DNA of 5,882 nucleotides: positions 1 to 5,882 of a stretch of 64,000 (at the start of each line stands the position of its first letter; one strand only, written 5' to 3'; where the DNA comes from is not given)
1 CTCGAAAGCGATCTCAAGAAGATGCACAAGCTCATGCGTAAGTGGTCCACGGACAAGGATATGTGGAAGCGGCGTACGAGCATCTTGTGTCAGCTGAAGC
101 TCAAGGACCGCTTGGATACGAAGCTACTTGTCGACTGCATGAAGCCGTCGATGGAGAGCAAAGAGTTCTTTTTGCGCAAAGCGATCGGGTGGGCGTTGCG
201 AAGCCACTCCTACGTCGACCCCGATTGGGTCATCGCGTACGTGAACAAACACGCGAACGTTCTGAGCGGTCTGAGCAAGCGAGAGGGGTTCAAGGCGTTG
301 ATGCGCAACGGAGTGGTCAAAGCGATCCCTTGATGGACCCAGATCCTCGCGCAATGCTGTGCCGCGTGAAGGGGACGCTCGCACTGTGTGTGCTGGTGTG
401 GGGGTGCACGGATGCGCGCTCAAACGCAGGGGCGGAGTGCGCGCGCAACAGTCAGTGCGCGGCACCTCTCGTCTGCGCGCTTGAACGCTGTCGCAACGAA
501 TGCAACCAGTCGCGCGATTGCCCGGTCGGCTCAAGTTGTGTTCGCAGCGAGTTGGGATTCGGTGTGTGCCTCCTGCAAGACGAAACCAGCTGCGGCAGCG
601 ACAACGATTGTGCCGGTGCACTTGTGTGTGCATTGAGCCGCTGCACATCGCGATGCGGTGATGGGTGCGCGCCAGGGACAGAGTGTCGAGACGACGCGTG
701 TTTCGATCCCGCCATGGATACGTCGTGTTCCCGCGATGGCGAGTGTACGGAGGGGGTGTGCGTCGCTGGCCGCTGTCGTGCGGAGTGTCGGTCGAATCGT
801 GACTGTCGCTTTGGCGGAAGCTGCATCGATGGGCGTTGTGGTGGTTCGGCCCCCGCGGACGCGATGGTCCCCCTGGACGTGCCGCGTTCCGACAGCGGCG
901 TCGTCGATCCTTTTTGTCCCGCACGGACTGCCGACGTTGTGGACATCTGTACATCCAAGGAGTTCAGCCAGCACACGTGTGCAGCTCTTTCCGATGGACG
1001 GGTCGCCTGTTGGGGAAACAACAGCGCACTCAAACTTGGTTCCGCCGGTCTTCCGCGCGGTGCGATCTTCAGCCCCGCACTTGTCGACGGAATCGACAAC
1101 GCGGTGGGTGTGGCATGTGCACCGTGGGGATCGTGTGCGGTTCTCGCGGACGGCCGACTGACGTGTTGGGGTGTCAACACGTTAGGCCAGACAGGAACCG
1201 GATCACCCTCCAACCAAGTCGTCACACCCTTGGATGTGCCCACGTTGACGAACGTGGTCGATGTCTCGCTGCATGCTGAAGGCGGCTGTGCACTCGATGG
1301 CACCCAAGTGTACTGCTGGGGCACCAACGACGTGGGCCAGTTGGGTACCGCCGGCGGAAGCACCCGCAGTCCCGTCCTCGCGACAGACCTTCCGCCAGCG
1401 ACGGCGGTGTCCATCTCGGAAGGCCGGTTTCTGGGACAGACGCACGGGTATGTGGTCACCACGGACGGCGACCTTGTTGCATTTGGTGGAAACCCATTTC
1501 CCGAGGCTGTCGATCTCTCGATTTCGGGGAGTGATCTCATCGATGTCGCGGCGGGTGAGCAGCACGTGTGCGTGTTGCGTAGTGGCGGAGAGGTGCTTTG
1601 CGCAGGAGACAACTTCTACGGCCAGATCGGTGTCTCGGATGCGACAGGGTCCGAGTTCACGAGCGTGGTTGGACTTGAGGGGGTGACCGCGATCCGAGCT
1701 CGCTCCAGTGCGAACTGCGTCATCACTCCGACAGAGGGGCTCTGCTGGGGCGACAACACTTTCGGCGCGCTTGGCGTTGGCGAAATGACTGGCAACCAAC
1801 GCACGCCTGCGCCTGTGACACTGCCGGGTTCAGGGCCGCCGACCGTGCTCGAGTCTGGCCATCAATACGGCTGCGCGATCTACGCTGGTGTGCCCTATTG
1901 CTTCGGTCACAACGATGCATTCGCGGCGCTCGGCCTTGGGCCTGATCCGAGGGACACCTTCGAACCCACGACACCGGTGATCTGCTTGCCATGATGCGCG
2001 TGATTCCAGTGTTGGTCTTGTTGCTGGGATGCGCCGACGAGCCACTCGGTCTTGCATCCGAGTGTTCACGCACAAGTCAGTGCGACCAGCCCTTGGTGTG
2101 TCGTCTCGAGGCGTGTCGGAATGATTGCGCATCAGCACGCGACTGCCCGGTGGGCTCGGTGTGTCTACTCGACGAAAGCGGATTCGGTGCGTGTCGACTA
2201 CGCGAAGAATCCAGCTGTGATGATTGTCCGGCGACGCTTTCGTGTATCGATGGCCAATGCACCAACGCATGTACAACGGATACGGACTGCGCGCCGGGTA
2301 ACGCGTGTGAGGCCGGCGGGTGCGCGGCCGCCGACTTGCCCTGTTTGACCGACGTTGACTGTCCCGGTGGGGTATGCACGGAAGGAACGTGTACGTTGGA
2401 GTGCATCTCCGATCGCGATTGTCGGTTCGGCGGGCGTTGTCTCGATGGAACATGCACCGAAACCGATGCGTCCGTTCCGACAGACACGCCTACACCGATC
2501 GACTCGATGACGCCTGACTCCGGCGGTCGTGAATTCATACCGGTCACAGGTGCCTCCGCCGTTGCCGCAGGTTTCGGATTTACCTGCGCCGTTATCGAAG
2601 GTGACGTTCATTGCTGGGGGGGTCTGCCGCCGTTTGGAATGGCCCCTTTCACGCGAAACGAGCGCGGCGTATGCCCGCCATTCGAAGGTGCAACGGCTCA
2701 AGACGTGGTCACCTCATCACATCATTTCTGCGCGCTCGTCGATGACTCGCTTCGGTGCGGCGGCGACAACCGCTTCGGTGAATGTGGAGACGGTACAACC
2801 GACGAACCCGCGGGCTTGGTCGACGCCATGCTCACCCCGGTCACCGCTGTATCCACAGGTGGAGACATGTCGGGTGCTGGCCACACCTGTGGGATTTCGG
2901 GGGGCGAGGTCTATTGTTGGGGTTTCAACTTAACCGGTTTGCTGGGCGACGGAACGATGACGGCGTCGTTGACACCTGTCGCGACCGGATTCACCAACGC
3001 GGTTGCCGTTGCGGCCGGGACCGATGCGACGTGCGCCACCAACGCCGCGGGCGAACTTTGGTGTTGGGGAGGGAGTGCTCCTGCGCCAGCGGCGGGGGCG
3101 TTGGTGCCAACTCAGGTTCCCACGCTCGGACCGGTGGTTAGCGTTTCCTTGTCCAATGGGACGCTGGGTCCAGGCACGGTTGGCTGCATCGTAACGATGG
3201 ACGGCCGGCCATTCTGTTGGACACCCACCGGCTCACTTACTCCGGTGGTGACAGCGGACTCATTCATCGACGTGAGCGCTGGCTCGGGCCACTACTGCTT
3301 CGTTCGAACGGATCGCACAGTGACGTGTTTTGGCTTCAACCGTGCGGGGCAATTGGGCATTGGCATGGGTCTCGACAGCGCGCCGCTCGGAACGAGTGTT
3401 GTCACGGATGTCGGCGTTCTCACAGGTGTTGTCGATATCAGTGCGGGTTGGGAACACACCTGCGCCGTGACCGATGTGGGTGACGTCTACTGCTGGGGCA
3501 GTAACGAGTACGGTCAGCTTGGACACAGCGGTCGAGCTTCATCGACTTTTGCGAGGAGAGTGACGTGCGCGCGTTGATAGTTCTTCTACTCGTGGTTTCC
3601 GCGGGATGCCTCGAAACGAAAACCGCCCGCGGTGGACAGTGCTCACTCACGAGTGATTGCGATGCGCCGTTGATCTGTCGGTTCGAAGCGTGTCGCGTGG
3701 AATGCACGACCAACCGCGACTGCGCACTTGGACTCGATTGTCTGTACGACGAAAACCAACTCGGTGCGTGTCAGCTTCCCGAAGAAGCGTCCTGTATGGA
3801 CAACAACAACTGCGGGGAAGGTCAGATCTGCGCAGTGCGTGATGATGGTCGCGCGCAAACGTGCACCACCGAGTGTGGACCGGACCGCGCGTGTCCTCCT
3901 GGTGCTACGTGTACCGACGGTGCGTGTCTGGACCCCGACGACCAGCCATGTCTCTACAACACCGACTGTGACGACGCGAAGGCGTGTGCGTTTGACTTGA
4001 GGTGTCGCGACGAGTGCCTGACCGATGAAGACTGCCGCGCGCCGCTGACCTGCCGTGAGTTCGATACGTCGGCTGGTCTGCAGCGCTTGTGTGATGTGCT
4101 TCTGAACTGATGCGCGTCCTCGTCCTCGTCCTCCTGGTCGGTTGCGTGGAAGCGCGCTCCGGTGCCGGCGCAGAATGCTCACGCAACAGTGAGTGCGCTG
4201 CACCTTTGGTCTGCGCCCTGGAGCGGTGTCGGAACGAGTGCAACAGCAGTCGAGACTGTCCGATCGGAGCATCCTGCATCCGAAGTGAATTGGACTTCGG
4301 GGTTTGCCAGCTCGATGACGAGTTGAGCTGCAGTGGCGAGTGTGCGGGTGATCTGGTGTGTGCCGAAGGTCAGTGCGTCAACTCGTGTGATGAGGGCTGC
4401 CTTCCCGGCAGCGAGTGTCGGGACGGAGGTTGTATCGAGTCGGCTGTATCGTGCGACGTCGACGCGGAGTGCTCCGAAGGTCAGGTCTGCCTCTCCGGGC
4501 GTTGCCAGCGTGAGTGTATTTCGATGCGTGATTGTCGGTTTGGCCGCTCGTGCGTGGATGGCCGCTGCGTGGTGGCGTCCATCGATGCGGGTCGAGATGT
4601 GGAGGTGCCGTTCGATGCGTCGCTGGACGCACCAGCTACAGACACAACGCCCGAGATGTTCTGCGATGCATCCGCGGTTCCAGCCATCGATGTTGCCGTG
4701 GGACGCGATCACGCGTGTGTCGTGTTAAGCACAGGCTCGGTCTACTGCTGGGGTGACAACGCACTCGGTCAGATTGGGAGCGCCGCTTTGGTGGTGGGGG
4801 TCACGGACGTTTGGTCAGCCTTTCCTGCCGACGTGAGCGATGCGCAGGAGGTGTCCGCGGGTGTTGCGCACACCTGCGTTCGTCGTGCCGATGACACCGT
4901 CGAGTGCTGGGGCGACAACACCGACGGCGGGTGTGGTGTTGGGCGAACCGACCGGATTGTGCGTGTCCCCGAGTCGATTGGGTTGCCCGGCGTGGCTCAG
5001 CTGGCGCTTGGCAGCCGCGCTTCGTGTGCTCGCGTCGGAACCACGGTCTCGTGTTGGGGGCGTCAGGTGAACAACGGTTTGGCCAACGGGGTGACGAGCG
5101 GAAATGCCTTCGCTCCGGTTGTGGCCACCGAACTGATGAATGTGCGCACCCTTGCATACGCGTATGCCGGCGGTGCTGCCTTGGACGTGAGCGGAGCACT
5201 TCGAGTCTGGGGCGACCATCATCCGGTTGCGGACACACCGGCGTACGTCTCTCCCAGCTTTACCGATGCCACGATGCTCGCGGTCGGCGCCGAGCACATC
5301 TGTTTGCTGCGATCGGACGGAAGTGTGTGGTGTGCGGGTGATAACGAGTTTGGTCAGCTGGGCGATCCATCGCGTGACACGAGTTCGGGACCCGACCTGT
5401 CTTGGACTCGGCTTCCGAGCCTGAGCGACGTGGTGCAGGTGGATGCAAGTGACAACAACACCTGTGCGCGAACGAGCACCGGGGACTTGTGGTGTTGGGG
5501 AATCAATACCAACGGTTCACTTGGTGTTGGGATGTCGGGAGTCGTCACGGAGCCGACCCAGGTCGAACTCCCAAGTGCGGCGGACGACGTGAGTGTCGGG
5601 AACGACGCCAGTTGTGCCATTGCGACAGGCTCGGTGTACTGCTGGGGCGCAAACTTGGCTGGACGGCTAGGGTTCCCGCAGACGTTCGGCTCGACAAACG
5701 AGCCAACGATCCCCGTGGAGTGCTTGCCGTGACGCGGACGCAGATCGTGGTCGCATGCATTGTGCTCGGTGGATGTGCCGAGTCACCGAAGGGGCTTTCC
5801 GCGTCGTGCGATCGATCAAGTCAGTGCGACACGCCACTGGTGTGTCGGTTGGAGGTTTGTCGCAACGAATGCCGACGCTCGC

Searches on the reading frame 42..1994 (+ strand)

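Call 67: search_protein_families(library=pfam, proteins=[window:42-1994:+], max_evalue=0.00001)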
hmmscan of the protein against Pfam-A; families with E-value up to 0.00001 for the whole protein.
window:42-1994:+ (650 aa): 3 families
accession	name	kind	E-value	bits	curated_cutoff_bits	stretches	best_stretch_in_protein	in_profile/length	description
PF25390.1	WD40_RLD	-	3.2e-39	135.7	150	2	297-484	142-325/363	RCC1-like domain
PF13540.12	RCC1_2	-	3.1e-26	90.9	22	1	500-528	2-30/30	Regulator of chromosome condensation (RCC1) repeat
PF00415.24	RCC1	-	1e-20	74.5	21.7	0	370-417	1-49/50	Regulator of chromosome condensation (RCC1) repeat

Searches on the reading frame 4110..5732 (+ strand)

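Call 67: search_protein_families(library=pfam, proteins=[window:4110-5732:+], max_evalue=0.00001)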
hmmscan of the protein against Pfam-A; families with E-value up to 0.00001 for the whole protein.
window:4110-5732:+ (540 aa): 3 families
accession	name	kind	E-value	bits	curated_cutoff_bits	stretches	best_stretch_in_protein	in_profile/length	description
PF25390.1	WD40_RLD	-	1.9e-50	172.7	150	2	358-537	104-293/363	RCC1-like domain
PF13540.12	RCC1_2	-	4.4e-39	131.7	22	4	193-221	2-30/30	Regulator of chromosome condensation (RCC1) repeat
PF00415.24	RCC1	-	8.1e-28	97.2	21.7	2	403-453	1-49/50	Regulator of chromosome condensation (RCC1) repeat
